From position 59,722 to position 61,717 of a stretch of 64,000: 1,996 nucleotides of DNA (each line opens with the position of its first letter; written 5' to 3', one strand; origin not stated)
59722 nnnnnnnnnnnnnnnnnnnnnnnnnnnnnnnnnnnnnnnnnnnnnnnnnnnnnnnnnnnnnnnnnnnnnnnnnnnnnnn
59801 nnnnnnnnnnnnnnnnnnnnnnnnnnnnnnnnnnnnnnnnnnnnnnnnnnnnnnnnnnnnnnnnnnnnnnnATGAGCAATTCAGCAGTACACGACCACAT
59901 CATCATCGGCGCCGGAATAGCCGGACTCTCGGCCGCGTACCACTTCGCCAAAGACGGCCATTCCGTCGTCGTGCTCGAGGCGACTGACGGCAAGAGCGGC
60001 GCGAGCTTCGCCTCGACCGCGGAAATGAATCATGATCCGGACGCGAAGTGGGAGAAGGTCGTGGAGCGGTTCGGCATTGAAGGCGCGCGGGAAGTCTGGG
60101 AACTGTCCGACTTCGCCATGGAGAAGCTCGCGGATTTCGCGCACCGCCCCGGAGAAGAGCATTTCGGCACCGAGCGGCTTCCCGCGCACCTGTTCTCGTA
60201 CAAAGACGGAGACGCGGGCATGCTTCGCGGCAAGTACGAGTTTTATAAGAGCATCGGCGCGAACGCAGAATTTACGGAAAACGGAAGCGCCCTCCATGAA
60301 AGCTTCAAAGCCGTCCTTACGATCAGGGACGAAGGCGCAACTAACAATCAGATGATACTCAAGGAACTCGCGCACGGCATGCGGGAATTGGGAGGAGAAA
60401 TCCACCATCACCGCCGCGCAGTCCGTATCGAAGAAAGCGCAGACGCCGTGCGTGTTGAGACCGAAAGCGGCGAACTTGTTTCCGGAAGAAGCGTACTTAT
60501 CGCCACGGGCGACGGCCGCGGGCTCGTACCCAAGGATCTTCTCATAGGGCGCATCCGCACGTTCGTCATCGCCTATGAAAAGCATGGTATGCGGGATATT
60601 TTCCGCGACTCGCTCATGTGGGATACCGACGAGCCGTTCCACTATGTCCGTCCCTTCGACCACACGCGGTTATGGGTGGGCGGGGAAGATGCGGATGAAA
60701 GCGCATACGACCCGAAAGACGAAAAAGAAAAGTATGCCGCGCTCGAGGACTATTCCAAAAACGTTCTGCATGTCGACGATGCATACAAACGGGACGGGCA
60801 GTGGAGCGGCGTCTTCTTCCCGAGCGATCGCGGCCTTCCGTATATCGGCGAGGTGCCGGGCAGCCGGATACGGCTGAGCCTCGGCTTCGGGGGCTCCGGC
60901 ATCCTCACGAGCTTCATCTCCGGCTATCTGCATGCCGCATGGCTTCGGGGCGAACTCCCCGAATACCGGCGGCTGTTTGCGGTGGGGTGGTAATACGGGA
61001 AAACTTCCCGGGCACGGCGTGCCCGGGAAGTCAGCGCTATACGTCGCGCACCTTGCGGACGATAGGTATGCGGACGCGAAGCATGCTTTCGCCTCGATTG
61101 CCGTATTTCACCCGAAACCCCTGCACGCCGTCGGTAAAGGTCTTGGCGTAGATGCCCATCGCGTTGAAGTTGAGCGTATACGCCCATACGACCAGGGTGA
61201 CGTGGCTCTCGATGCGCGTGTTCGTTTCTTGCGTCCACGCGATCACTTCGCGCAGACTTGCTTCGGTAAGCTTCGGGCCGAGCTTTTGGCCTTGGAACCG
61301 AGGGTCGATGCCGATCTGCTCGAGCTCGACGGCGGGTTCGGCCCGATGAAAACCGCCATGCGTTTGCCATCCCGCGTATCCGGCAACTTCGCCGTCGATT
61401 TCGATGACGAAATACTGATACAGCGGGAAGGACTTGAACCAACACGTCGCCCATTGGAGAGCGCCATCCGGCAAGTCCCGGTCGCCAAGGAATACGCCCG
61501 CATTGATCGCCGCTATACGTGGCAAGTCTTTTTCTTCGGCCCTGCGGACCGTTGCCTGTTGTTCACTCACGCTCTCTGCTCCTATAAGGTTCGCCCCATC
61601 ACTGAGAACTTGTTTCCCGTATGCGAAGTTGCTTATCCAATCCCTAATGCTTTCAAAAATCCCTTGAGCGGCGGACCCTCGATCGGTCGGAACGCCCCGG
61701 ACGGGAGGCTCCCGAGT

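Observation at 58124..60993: Lrp/AsnC RAM-domain regulator fused to an EgtD-like amino-acid N-methyltransferase, coupled to a DAO-family oxidase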

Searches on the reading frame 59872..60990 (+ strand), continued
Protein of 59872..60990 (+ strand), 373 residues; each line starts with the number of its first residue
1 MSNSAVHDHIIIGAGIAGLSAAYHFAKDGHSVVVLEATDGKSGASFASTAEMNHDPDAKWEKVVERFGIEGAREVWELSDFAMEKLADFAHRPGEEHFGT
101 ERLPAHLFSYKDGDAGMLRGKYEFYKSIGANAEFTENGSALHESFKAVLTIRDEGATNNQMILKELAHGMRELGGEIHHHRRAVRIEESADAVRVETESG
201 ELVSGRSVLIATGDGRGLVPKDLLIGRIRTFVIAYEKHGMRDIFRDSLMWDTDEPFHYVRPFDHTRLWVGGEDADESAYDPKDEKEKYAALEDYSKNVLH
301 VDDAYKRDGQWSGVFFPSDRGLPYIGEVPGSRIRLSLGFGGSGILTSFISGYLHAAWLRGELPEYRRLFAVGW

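Call 22: find_encoding_contigs(protein=P0129, flank=6000, max_places=2)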
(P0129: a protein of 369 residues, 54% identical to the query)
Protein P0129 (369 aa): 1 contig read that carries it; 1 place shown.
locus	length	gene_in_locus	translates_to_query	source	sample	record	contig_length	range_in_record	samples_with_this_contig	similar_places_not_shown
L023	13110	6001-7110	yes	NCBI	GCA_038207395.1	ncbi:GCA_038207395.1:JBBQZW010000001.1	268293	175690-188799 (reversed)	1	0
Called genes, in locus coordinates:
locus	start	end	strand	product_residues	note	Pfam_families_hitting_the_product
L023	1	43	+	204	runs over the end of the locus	PF19335:HMBD, PF07291:MauE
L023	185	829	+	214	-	PF00657:Lipase_GDSL, PF13472:Lipase_GDSL_2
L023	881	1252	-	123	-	-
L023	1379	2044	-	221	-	-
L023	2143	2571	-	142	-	PF07681:DoxX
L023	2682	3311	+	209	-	PF09335:VTT_dom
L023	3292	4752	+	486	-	PF01134:GIDA, PF07992:Pyr_redox_2, PF13450:NAD_binding_8 (faint), PF13738:Pyr_redox_3 (weak), PF00070:Pyr_redox, PF02852:Pyr_redox_dim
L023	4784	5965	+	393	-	PF01625:PMSR, PF01641:SelR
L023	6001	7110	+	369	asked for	PF00890:FAD_binding_2 (weak), PF01266:DAO, PF03486:HI0933_like (faint), PF07992:Pyr_redox_2 (faint), PF13450:NAD_binding_8 (weak), PF01593:Amino_oxidase (faint)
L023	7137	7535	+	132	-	PF09945:DUF2177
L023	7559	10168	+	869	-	PF00690:Cation_ATPase_N, PF08282:Hydrolase_3 (faint), PF00122:E1-E2_ATPase, PF00702:Hydrolase, PF13246:Cation_ATPase, PF00689:Cation_ATPase_C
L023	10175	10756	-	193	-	PF03167:UDG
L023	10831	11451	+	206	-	PF04832:SOUL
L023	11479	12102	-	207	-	-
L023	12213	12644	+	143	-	PF03713:DUF305, PF13628:DUF4142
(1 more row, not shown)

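Call 50: predict_structure(alignment_id=A3)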
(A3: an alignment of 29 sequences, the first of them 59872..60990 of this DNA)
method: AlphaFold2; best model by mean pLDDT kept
length: 373 residues; sequences in the alignment: 29
mean_pLDDT: 92.8   pTM: 0.91
mean pLDDT of the five models: 92.8, 92.3, 92.1, 91.9, 91.7
residues with pLDDT >= 90: 311; 70-90: 52; 50-70: 7; < 50: 3
segments of 3 or more residues with pLDDT < 50: 1-3
pLDDT, mean of each block of 10 residues (from residue 1): 75 97 98 95 70 88 96 96 96 93 94 87 96 96 96 92 96 97 96 96 98 90 90 95 94 87 91 93 95 97 96 91 94 95 91 98 95 78
secondary structure, 60 per line:
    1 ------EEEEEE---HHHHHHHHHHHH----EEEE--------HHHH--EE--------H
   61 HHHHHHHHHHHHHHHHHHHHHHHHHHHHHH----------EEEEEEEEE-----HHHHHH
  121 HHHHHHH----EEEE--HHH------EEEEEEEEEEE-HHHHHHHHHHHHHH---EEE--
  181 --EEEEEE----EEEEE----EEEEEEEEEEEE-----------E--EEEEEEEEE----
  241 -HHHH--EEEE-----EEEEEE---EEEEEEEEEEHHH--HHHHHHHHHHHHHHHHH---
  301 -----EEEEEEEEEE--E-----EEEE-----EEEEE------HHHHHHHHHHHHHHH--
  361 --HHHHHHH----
elements in order: E7-12 H16-27 E32-35 H44-47 H60-90 E101-109 H115-127 E132-135 E147-157 H159-172 E176-178 E183-188 E193-197 E202-213 E228-236 H242-245 E248-251 E257-262 E266-275 H281-297 E306-315 E324-327 E333-337 H344-358 H363-369
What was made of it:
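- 59872..60993 (+): DAO-family FAD oxidoreductase (373 aa). It is co-directional and overlaps the fusion gene by ATGA, but it is not a conserved partner. AF2 pLDDT 92.8 (call 50).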

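Call 52: fold_search(model_id=the predicted structure, library=pdb)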
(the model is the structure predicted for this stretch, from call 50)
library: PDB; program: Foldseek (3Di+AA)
matches with E <= 10: 1987; with E <= 0.001: 1454
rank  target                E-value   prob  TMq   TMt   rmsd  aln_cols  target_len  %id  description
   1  4ysh_B                9.1e-25  1.00  0.83  0.84   3.0       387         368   19  Crystal structure of glycine oxidase from Geobacillus kaustophilus (released 2016-03-23)
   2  4ysh_A                1.3e-23  1.00  0.81  0.81   2.8       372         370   18  Crystal structure of glycine oxidase from Geobacillus kaustophilus (released 2016-03-23)
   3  6p9d                  1.2e-22  1.00  0.76  0.75   3.9       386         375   19  Crystal Structure of Pseudomonas aeruginosa D-Arginine Dehydrogenase Y249F variant with FAD - Yellow fraction (released 2020-06-17)
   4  7cyx_A                2.5e-22  1.00  0.75  0.77   4.5       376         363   19  Crystal strcuture of Glycine oxidase from Bacillus cereus ATCC 14579 (released 2020-10-14)
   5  1ng3_A                3.2e-22  1.00  0.78  0.80   3.8       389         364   17  Complex of ThiO (glycine oxidase) with acetyl-glycine (released 2003-04-08)
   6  2uzz_B                7.6e-22  1.00  0.72  0.72   4.7       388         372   16  X-ray structure of N-methyl-L-tryptophan oxidase (MTOX) (released 2008-01-22)
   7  3if9_B                1.2e-21  1.00  0.78  0.80   3.4       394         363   17  Crystal structure of Glycine Oxidase G51S/A54R/H244A mutant in complex with inhibitor glycolate (released 2009-10-27)
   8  2uzz_C                1.2e-21  1.00  0.71  0.72   4.7       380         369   16  X-ray structure of N-methyl-L-tryptophan oxidase (MTOX) (released 2008-01-22)
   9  1y56_B                1.3e-21  1.00  0.78  0.78   4.1       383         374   16  Crystal structure of L-proline dehydrogenase from P.horikoshii (released 2005-07-26)
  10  3nye                  1.4e-21  1.00  0.77  0.75   3.7       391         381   18  Crystal Structure of Pseudomonas aeruginosa D-Arginine Dehydrogenase in Complex with Imino-Arginine (released 2010-09-15)
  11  3if9_C                1.5e-21  1.00  0.75  0.77   4.3       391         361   18  Crystal structure of Glycine Oxidase G51S/A54R/H244A mutant in complex with inhibitor glycolate (released 2009-10-27)
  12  4p9s_A                2.1e-21  1.00  0.73  0.36   4.2       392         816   16  Crystal structure of the mature form of rat DMGDH (released 2014-06-18)
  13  9u3e_A                2.2e-21  1.00  0.78  0.76   3.9       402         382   16  Monomeric sarcosine oxidase from Bacillus sp. (SoxB) Y254A mutant (released 2025-09-24)
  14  3m12_B                2.5e-21  1.00  0.78  0.75   4.0       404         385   18  Crystal Structure of the Lys265Arg phosphate-crytsallized mutant of monomeric sarcosine oxidase (released 2010-04-21)
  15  7cyx_B                2.6e-21  1.00  0.78  0.82   3.1       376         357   20  Crystal strcuture of Glycine oxidase from Bacillus cereus ATCC 14579 (released 2020-10-14)
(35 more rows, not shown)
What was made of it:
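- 59872..60993 (+): Foldseek top hit is glycine oxidase at TM 0.83 and 19% identity (call 52).
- The DAO fold is shared with sarcosine, N-methyltryptophan and dimethylglycine oxidases (call 52).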

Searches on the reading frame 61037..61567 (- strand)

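Call 3: search_protein_families(library=pfam, proteins=[window:61037-61567:-], max_evalue=0.1)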
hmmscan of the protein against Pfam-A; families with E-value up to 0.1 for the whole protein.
window:61037-61567:- (176 aa): 5 families
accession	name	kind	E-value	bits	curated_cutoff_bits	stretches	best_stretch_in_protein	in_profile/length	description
PF00583.31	Acetyltransf_1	-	1e-08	35.9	20.7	1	40-111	23-91/116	Acetyltransferase (GNAT) family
PF13508.13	Acetyltransf_7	-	9.5e-07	29.5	27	1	50-114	3-59/84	Acetyltransferase (GNAT) domain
PF13673.13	Acetyltransf_10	-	0.007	16.8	23.6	1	50-121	31-94/128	Acetyltransferase (GNAT) domain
PF14542.12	Acetyltransf_CG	-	0.016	15.8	30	1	53-108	2-53/80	GCN5-related N-acetyl-transferase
PF14020.11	DUF4236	-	0.022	15.7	27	1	132-169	15-49/55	Protein of unknown function (DUF4236)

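Call 4: search_protein_families(library=ncbifam, proteins=[window:61037-61567:-], max_evalue=0.1)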
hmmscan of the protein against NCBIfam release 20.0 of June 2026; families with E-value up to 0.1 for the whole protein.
window:61037-61567:- (176 aa): 4 families
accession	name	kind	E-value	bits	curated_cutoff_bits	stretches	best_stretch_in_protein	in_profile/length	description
NF053587.1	SpmdActasePaiA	equivalog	0.00083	19.2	250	1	50-143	59-145/172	spermidine/spermine N(1)-acetyltransferase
NF040502.1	PPT_acetyltrans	equivalog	0.001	18.8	300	1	2-108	5-114/183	phosphinothricin N-acetyltransferase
TIGR01575.1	rimI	equivalog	0.0031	17.7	86.4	1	50-107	32-83/132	ribosomal protein S18-alanine N-acetyltransferase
TIGR03448.1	mycothiol_MshD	equivalog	0.071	12.4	163.1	1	40-110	192-259/294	mycothiol synthase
